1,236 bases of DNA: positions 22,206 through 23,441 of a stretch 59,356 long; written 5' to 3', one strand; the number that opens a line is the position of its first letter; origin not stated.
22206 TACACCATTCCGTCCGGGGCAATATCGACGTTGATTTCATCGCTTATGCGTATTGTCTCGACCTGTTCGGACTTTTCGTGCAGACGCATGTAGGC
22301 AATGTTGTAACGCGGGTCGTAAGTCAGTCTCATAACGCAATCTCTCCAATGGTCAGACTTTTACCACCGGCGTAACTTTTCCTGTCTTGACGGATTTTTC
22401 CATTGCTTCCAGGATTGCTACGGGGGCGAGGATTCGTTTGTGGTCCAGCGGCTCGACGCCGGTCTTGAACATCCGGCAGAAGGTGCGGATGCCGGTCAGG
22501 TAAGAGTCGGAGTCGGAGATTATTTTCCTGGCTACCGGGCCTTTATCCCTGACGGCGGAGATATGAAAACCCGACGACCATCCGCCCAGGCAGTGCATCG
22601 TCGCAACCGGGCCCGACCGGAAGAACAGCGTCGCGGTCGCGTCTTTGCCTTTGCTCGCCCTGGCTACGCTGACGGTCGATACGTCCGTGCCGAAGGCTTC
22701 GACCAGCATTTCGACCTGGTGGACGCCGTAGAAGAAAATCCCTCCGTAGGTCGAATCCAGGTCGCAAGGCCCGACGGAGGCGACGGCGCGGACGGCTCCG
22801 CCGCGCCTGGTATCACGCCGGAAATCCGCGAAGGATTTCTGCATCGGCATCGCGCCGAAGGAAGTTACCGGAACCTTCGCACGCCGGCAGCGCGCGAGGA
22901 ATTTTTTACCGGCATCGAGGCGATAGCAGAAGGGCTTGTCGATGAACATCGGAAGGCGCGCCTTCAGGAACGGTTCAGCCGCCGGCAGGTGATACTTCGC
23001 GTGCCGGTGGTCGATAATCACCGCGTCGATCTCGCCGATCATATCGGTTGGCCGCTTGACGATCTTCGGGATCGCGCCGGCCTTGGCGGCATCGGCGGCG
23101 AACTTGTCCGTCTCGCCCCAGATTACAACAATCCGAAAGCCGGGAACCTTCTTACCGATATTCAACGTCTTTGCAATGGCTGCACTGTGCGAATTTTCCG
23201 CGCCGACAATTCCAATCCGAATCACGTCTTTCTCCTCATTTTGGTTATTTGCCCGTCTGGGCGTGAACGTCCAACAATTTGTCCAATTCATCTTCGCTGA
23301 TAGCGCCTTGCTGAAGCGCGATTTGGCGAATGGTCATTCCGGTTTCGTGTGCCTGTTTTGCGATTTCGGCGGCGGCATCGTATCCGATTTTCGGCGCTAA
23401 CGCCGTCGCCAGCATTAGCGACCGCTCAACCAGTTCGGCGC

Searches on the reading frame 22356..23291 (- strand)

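Call 80: search_protein_families(library=pfam, proteins=[window:22356-23291:-], max_evalue=0.0001)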
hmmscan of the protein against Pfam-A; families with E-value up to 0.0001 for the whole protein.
window:22356-23291:- (312 aa): 1 family
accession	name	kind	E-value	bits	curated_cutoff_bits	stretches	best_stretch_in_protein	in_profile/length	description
PF01408.29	GFO_IDH_MocA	-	1.2e-07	32.8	24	1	24-143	1-117/120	Oxidoreductase family, NAD-binding Rossmann fold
